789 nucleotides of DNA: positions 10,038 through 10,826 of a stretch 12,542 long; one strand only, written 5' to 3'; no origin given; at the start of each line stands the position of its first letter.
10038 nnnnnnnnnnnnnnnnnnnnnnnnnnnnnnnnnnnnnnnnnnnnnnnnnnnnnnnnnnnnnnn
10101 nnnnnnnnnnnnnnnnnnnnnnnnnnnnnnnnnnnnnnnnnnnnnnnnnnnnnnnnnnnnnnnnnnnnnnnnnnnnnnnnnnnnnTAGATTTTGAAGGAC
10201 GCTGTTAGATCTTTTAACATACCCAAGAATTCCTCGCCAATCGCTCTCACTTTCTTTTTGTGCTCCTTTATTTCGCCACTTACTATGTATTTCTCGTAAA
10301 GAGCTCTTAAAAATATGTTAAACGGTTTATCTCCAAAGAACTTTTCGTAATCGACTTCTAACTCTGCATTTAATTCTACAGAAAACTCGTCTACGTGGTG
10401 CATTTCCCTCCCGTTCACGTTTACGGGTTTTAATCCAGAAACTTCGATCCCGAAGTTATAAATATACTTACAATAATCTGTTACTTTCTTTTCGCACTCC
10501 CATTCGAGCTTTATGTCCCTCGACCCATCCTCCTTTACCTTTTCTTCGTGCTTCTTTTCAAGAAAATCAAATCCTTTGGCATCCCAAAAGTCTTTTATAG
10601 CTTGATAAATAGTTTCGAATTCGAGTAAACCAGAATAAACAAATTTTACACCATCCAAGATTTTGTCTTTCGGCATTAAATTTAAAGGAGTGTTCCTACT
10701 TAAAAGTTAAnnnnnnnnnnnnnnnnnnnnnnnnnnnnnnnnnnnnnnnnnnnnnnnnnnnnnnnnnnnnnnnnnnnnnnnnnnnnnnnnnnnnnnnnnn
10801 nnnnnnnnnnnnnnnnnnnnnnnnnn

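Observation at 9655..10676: Translationally coupled tandem pair of paralogous proteins of unknown function, back-to-back with a small Toprim gene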

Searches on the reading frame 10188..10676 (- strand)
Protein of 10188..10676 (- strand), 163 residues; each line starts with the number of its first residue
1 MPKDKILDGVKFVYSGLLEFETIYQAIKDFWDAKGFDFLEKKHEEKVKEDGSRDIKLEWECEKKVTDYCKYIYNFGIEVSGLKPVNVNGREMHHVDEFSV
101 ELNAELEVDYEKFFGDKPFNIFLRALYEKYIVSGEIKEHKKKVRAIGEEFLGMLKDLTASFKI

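Call 4: search_protein_families(library=pfam, proteins=[window:10188-10676:-], max_evalue=1)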
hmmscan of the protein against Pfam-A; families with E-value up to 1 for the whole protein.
window:10188-10676:- (163 aa): 0 families

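Call 5: search_protein_families(library=ncbifam, proteins=[window:10188-10676:-], max_evalue=1)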
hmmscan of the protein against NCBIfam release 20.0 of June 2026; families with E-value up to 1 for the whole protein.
window:10188-10676:- (163 aa): 0 families

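Call 6: find_homologous_proteins(query=window:10188-10676:-)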
Query window:10188-10676:- (163 aa): 15 proteins with E <= 0.001 among 29 candidates.
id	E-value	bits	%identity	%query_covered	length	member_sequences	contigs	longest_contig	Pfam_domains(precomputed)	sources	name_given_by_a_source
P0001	5.6e-102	357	99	100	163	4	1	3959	-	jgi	-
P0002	1.3e-83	297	78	100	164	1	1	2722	-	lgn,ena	-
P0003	1.9e-72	260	71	100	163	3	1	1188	-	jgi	-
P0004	1.6e-70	254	69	100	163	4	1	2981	-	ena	-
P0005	1.7e-65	238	64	99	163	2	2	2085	-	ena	-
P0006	1.6e-61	225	62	99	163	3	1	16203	-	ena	-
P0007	4.1e-56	207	63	99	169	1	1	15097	-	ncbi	-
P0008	4.5e-55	204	55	100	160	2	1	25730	-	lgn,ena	-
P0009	5.2e-54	201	53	100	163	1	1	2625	-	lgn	-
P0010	1.1e-51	193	52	100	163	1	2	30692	-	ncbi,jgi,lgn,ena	-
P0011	3.9e-51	191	51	99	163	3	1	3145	-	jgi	-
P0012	4.6e-51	191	49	99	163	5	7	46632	-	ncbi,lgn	ncbi:MAG: hypothetical protein QXR54_00435 [Nanopusillaceae archaeon]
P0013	2.6e-50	189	54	100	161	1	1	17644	-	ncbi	ncbi:MAG: hypothetical protein ACP5G1_01060 [Nanopusillaceae archaeon]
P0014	2.5e-49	185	49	99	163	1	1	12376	-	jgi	-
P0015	5.1e-43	165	45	91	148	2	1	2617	-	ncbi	ncbi:MAG: hypothetical protein QXY16_02720, partial [Nanopusillaceae archaeon]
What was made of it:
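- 10185..10676 (-): Gene A (163 aa), the type-1 (short, conservative) member of the family. It retains the family motif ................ 15 orthologs at 45-99% identity (call 6).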

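Call 8: find_encoding_contigs(protein=P0012, flank=6000, max_places=3)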
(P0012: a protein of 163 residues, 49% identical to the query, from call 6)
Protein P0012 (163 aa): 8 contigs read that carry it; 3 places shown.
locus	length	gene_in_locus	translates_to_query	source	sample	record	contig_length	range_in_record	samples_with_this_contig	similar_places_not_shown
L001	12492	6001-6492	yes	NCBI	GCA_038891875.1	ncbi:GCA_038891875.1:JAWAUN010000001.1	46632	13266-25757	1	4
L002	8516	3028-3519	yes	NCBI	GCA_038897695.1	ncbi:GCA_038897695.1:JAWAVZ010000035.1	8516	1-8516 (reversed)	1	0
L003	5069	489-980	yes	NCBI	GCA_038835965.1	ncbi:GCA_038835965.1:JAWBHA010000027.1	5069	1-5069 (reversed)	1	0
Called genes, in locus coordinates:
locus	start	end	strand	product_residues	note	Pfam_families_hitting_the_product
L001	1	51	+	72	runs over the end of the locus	PF01780:Ribosomal_L37ae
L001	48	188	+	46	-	-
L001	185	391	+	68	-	-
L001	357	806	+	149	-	PF03367:Zn_ribbon_ZPR1 (weak)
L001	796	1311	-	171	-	PF00719:Pyrophosphatase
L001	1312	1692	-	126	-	PF04472:SepF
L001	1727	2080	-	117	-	PF01920:Prefoldin_2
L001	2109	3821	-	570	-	PF00749:tRNA-synt_1c, PF03950:tRNA-synt_1c_C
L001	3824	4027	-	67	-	PF06093:Spt4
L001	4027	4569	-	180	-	PF03876:SHS2_Rpb7-N, PF00575:S1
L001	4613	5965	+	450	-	PF01896:DNA_primase_S, PF04104:DNA_primase_lrg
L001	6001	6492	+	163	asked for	-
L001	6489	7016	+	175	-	-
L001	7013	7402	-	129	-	PF01655:Ribosomal_L32e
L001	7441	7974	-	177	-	PF00347:Ribosomal_L6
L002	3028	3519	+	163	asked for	-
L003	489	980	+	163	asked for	-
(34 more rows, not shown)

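Call 9: find_encoding_contigs(protein=P0010, flank=6000, max_places=2)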
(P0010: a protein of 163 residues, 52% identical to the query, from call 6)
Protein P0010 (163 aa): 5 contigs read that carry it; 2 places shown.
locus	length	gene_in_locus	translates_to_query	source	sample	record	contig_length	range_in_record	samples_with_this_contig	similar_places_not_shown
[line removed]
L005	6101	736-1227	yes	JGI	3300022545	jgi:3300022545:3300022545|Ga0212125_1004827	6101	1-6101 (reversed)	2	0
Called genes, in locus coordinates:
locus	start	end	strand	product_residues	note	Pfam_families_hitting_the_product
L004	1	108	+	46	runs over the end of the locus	-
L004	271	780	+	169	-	PF22794:jr-ZPR1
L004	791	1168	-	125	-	PF04472:SepF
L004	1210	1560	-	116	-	PF01920:Prefoldin_2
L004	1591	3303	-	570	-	PF00749:tRNA-synt_1c, PF03950:tRNA-synt_1c_C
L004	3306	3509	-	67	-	PF06093:Spt4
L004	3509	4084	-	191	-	PF03876:SHS2_Rpb7-N, PF00575:S1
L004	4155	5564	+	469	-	PF04104:DNA_primase_lrg (weak)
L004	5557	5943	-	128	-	-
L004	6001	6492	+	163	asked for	-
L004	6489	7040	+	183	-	-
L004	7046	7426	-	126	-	PF01655:Ribosomal_L32e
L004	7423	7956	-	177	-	PF00347:Ribosomal_L6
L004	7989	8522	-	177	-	PF00281:Ribosomal_L5, PF00673:Ribosomal_L5_C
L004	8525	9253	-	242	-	PF08071:RS4NT, PF00900:Ribosomal_S4e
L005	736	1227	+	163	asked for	-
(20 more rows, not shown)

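Call 10: find_encoding_contigs(protein=P0008, flank=6000, max_places=2)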
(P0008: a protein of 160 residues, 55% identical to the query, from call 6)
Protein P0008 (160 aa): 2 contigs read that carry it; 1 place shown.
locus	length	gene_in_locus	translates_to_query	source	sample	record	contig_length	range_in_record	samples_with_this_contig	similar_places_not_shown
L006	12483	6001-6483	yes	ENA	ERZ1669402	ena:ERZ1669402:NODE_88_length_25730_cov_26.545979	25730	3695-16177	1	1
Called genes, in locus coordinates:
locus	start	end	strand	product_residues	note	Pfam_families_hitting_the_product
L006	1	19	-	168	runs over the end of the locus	PF01090:Ribosomal_S19e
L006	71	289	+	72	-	PF01780:Ribosomal_L37ae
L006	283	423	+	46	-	-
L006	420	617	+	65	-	-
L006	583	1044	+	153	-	PF03367:Zn_ribbon_ZPR1 (weak), PF22794:jr-ZPR1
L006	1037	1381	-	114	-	PF04472:SepF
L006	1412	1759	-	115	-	PF01920:Prefoldin_2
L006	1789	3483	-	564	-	PF00749:tRNA-synt_1c, PF03950:tRNA-synt_1c_C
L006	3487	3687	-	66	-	PF06093:Spt4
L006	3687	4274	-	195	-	PF03876:SHS2_Rpb7-N, PF00575:S1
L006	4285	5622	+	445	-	PF21686:LigD_Prim-Pol (faint), PF01896:DNA_primase_S (weak), PF04104:DNA_primase_lrg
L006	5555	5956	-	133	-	PF01751:Toprim (weak), PF13662:Toprim_4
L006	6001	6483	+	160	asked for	-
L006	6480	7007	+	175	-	-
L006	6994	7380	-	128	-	PF01655:Ribosomal_L32e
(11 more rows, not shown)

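Call 23: predict_structure(alignment_id=A1)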
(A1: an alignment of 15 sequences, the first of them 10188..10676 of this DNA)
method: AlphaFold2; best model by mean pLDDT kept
length: 163 residues; sequences in the alignment: 15
mean_pLDDT: 90.0   pTM: 0.82
mean pLDDT of the five models: 90.0, 87.1, 86.2, 85.5, 82.7
residues with pLDDT >= 90: 101; 70-90: 59; 50-70: 3; < 50: 0
segments of 3 or more residues with pLDDT < 50: none
pLDDT, mean of each block of 10 residues (from residue 1): 85 91 93 93 92 94 92 96 85 91 93 82 84 89 96 91 66
secondary structure, 60 per line:
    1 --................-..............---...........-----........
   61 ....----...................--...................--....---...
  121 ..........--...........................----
elements in order: E3-18 H20-33 E37-47 E53-64 E69-87 E90-108 H111-114 H118-130 H133-159
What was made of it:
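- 10185..10676 (-): AF2 pLDDT 90, strands E3-18, E37-47, E53-64, E69-87, E90-108 and helices H20-33, H111-114, H118-130, H133-159 (call 23).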

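Call 28: fold_search(model_id=the predicted structure, library=pdb)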
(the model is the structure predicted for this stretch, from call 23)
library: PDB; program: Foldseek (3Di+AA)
matches with E <= 10: 962; with E <= 0.001: 0
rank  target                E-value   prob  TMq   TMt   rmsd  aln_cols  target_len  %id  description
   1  5jo2_A                3.3e-03  0.72  0.26  0.24  15.1       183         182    9  Crystal structure of abscisic acid-bound abscisic acid receptor PYL3 in complex with type 2C protein phosphatase HAB1 (released 2016-09-07)
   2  3lyd_B                4.6e-03  0.99  0.30  0.31   5.3        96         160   11  Crystal structure of Putative uncharacterized protein from Jonesia denitrificans (released 2010-03-09)
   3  3lyd_A                5.9e-03  0.98  0.28  0.29   5.6        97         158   13  Crystal structure of Putative uncharacterized protein from Jonesia denitrificans (released 2010-03-09)
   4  3klx_A                5.9e-03  0.57  0.21  0.19  16.4       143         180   12  Crystal structure of native abscisic acid receptor PYL3 (released 2010-11-10)
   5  4ytx_F                6.6e-03  0.38  0.21  0.20  22.7       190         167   10  Crystal structure of Ups1-Mdm35 complex with PA (released 2015-08-12)
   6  6kyl_B                7.4e-03  0.35  0.19  0.20  22.0       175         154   10  Crystal Structure of Phosphatidic acid Transporter Ups1/Mdm35 in Complex with (2R)-3-(phosphonooxy)propane-1,2-diyl di (released 2019-10-02)
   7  4ytx_H                9.9e-03  0.38  0.21  0.21  16.5       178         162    9  Crystal structure of Ups1-Mdm35 complex with PA (released 2015-08-12)
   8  4r7k_A                1.0e-02  0.85  0.30  0.29  11.0       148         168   11  1.88 Angstrom Resolution Crystal Structure of Hypothetical Protein jhp0584 from Helicobacter pylori. (released 2014-09-10)
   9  4ytx_P                1.2e-02  0.47  0.22  0.22  21.5       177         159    9  Crystal structure of Ups1-Mdm35 complex with PA (released 2015-08-12)
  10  6i3v_F                1.3e-02  0.21  0.18  0.16  23.5       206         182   10  x-ray structure of the human mitochondrial PRELID1 in complex with TRIAP1 (released 2019-03-20)
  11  9m8o_C                1.5e-02  0.18  0.15  0.15  15.1       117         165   10  Cryo-EM structure of bacteriophage NF5 baseplate (released 2025-12-17)
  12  5jql_E                1.8e-02  0.28  0.20  0.20  22.8       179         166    8  Crystal Structure of Phosphatidic acid Transporter Ups1/Mdm35 Void of Bound Phospholipid from Saccharomyces Cerevisiae (released 2017-07-12)
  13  5kl9_A                1.8e-02  0.20  0.17  0.20  11.9       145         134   10  Crystal structure of a putative acyl-CoA thioesterase EC709/ECK0725 from Escherichia coli in complex with CoA (released 2016-07-06)
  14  3tvq                  1.8e-02  0.16  0.15  0.16  16.0       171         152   10  Crystal structure of TCM Aro/Cyc complexed with trans-dihidroquercetin (released 2012-04-04)
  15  9m8o_A                2.0e-02  0.15  0.13  0.13  15.7       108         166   11  Cryo-EM structure of bacteriophage NF5 baseplate (released 2025-12-17)
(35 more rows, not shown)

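Call 35: search_solved_structures(query=A1, max_evalue=10)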
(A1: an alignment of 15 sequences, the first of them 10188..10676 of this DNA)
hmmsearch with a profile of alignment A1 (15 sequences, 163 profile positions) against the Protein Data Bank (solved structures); distinct sequences matched with E-value up to 10: 2.
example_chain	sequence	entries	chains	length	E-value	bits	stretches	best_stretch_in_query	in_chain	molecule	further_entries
2c0d_A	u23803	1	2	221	0.24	14.6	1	77-154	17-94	THIOREDOXIN PEROXIDASE 2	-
3smd_A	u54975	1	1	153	0.47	13.6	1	27-95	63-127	MutT/NUDIX family protein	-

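Call 37: search_protein_families(library=pfam, alignment_id=A4, max_evalue=10)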
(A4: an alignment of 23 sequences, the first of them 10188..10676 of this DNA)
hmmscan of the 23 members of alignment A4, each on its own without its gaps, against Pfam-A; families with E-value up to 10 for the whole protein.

A. member 1, window:10188-10676:- (163 aa): 0 families

B. families by the number of members that match (of 23 scanned): 8 families
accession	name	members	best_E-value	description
PF13648.12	Lipocalin_4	1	0.018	Lipocalin-like domain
PF24466.1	DUF7578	1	0.038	Domain of unknown function (DUF7578)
PF20073.4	DUF6469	1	0.044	Domain of unknown function (DUF6469)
PF03859.21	CG-1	1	0.054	CG-1 domain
PF02505.19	MCR_D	1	0.064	Methyl-coenzyme M reductase operon protein D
PF24058.1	DUF7359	1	0.065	Domain of unknown function (DUF7359)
PF12827.12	Peroxin-22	1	0.074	Peroxisomal biogenesis protein family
PF17999.7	PulA_N1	1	0.13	Pullulanase N1-terminal domain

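Call 38: find_related_loci(query=A1, collection=genome_contigs, flank=5000)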
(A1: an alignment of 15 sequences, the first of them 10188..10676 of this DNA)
Query A1 (163 aa) in genome_contigs; peptide patterns used: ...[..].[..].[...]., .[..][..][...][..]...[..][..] (x = any residue, [..] = any of these).
83 stretches matched a pattern; 23 encode a relative of the query (tblastn E <= 1e-3); 23 distinct loci.
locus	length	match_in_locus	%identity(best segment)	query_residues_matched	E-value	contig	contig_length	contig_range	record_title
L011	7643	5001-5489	70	1-163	2e-68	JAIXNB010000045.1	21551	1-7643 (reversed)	MAG: Nanoarchaeota archaeon isolate MC-1 k151_110688_flag_1_mulTi_17_0000_len_21551, whole genome shotgun sequence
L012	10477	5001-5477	52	2-163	4e-58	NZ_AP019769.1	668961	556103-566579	Nanobdella aerobiophila strain MJ1 chromosome, complete genome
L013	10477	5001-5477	54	2-163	4e-57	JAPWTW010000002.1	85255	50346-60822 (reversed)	MAG: Candidatus Nanopusillus sp. isolate RSNS12 scaffold_35_c1, whole genome shotgun sequence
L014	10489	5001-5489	52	1-163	7e-57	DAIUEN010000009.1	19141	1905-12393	MAG TPA_asm: Candidatus Nanopusillus sp. isolate CTOTU25739 NODE_129_length_19141_cov_15.424290, whole genome shotgun se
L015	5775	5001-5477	53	2-163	9e-57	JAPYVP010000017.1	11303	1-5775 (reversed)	MAG: Candidatus Nanopusillus sp. isolate RSNP5 scaffold_906_c1, whole genome shotgun sequence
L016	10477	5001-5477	52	2-163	2e-56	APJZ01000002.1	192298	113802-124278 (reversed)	Candidatus Nanobsidianus stetteri Nst1_C2, whole genome shotgun sequence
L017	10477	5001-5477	52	2-163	2e-56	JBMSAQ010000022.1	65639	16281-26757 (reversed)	MAG: Candidatus Nanopusillus sp. isolate Nanopusillus-CON-C-r01 Nanopusillus-CON-C-r01_k141_68303, whole genome shotgun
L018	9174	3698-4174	52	2-163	6e-56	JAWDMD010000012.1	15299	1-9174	MAG: Candidatus Nanopusillus sp. isolate DS.bin.8 NODE_348_length_15299_cov_25.521, whole genome shotgun sequence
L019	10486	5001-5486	49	1-162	7e-56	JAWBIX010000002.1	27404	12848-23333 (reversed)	MAG: Nanopusillaceae archaeon isolate GMQS_201709_bins_18 GMQS_201709_bins_18_scaffold_2, whole genome shotgun sequence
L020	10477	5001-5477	51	2-163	7e-56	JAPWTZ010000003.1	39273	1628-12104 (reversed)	MAG: Candidatus Nanopusillus sp. isolate RSNS15 scaffold_159_c1, whole genome shotgun sequence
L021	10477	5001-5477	50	2-163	3e-55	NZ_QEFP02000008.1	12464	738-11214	Candidatus Nanobsidianus stetteri isolate SCGC AB-777_F03 Ga0188911_112, whole genome shotgun sequence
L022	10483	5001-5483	54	1-163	5e-55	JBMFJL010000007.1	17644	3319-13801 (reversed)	MAG: Nanopusillaceae archaeon isolate KM4331-16 NODE_7_length_17644_cov_3.778050, whole genome shotgun sequence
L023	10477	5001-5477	51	2-163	5e-55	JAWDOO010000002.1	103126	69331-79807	MAG: Candidatus Nanopusillus sp. isolate RHS.bin.5 NODE_13_length_103126_cov_21.6626, whole genome shotgun sequence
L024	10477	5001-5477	52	2-163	2e-54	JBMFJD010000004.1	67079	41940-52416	MAG: Nanopusillaceae archaeon isolate KM4331-08 NODE_4_length_67079_cov_42.243449, whole genome shotgun sequence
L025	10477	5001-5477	51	2-163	5e-54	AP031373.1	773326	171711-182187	Nanoarchaeota archaeon YN1 DNA, complete genome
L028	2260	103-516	32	3-139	1e-16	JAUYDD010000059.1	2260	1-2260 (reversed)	MAG: Nanoarchaeota archaeon isolate C20_maxbin.123 C20_k141_712627, whole genome shotgun sequence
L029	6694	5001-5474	31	3-159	5e-14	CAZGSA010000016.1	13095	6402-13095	MAG TPA_asm: Candidatus Woesearchaeota archaeon isolate SRP178699_co1_132 genome assembly, contig: NODE_6319_length_1309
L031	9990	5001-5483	25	1-159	7e-13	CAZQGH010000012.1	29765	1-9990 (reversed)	MAG TPA_asm: Candidatus Woesearchaeota archaeon isolate SRP141376_co1_236 genome assembly, contig: NODE_3596_length_2976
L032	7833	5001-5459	28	13-155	2e-12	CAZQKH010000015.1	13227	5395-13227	MAG TPA_asm: Candidatus Woesearchaeota archaeon isolate SRP191223_co2_5 genome assembly, contig: NODE_3441_length_13227_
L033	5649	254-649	30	10-139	4e-12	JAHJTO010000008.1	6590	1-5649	MAG: Nanoarchaeota archaeon isolate OS_PC_MetaG.mb.56 OS_PC_MetaG.mb.56_k141_51303, whole genome shotgun sequence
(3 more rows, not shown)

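Call 41: search_protein_representatives(alignment_id=A4)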
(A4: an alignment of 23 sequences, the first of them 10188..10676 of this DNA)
Query: 23 sequences, 177 profile positions. Proteins with E-value up to 0.001 (for the whole library): 755; up to 1e-10: 87; up to 1e-30: 9. The best 150 are listed.
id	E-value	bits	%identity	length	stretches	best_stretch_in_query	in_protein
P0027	9.1e-54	198.4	-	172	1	1-176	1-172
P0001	2.5e-50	187.2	-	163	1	1-177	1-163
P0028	3.7e-50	186.6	-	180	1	1-177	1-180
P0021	7.2e-50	185.7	-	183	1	1-177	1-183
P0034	3.5e-49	183.5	-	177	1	5-176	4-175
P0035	5.5e-42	160.0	-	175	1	1-176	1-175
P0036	1.6e-41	158.5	-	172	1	1-176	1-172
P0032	2.6e-41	157.8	-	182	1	3-177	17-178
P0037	5.9e-35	137.2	-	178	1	5-175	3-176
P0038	1.4e-29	119.6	-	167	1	1-176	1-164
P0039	1.3e-25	106.7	-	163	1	1-175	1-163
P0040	2.4e-22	96.1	-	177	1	4-176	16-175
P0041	1.3e-17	80.7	-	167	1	1-173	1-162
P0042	1.6e-15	73.9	-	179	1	8-177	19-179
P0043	2.3e-15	73.3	-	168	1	1-172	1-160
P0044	2.4e-15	73.3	-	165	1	1-177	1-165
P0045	2.9e-15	73.0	-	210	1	6-175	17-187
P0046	3.0e-15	72.9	-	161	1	1-173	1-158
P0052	2.9e-14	69.8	-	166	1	1-176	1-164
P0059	1.6e-13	67.3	-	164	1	9-175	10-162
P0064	5.0e-13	65.7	-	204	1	8-173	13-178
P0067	6.6e-13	65.3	-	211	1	10-174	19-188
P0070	1.3e-12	64.4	-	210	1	10-173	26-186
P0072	1.8e-12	63.9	-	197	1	6-173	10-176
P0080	5.8e-12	62.3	-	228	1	8-172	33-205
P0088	2.0e-11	60.5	-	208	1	7-173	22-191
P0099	4.6e-11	59.3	-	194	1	4-173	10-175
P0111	7.9e-11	58.6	-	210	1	1-174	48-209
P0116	1.1e-10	58.1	-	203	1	1-173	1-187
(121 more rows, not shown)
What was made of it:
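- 755 clusters at E<=1e-3 (call 41).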

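Call 44: search_protein_families(library=pfam, alignment_id=A5, max_evalue=0.1)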
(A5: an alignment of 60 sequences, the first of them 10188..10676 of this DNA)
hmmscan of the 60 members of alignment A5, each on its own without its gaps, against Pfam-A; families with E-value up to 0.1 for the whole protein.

A. member 1, window:10188-10676:- (163 aa): 0 families

B. families by the number of members that match (of 60 scanned): 21 families
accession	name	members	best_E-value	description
PF21121.2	Nup49_C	2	0.036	Nucleoporin Nup49 C-terminal helical region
PF21767.3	SCC3_C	1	0.00047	Cohesin subunit SCC3, C-terminal domain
PF21918.1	cas_Cpf1_2nd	1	0.015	CRISPR-associated endonuclease Cpf1 REC2 domain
PF03288.22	Pox_D5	1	0.016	Poxvirus D5 protein-like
PF24852.1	DUF7726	1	0.019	Domain of unknown function (DUF7726)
PF25315.1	BPTI_nem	1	0.02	BPTI-like like domain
PF22884.1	Tea_C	1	0.025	Telomere ends associated C-terminal domain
PF18695.7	cPLA2_C2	1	0.029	Cytosolic phospholipases A2 C2-domain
PF03973.19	Triabin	1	0.05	Triabin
PF09178.16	MGTA_C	1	0.054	4-alpha-glucanotransferase, C-terminal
PF09674.15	DUF2400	1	0.056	Protein of unknown function (DUF2400)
PF18333.6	ssDNA_DBD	1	0.056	Non-canonical single-stranded DNA-binding domain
PF21583.2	Fiber_head_BAdV-4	1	0.057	BAdV-4, Fiber, head domain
PF25611.1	KCTD_C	1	0.06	KCTD C-terminal domain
PF21027.3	Sde0182_C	1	0.06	Cellulose-binding protein Sde0182, C-terminal domain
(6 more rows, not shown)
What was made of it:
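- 0 of 60 diverse members match Pfam meaningfully (call 44).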

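Call 45: search_protein_families(library=pfam, proteins=[L028:676-2070:+, L031:5532-6926:+, L032:5540-6919:+, L033:854-2221:+, L029:4336-4905:+], max_evalue=0.1)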
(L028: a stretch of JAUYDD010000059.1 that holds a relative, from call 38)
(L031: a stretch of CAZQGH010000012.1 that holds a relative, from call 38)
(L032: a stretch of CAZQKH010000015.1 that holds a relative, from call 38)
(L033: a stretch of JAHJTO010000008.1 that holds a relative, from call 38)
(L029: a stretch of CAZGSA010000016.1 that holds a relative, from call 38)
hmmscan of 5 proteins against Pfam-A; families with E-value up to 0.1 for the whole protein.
L028:676-2070:+ (465 aa): 0 families

L031:5532-6926:+ (465 aa): 1 family
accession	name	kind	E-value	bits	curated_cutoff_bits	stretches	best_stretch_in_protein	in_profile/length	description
PF15117.11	UPF0697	-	0.074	13.6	27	0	305-341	9-45/98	Uncharacterised protein family UPF0697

L032:5540-6919:+ (460 aa): 0 families

L033:854-2221:+ (456 aa): 0 families

L029:4336-4905:+ (190 aa): 4 families
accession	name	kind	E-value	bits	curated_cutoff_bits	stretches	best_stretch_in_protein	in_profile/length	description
PF00571.33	CBS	-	8.7e-29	100.1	24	2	77-127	3-54/57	CBS domain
PF08792.16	A2L_zn_ribbon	-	0.011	15.8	22.9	1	164-186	5-27/33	A2L zinc ribbon domain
PF15569.11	Imm40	-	0.019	16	25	1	101-171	14-84/90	Immunity protein 40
PF24458.1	DUF7573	-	0.067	13.6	30.2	0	162-188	11-38/39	Domain of unknown function (DUF7573)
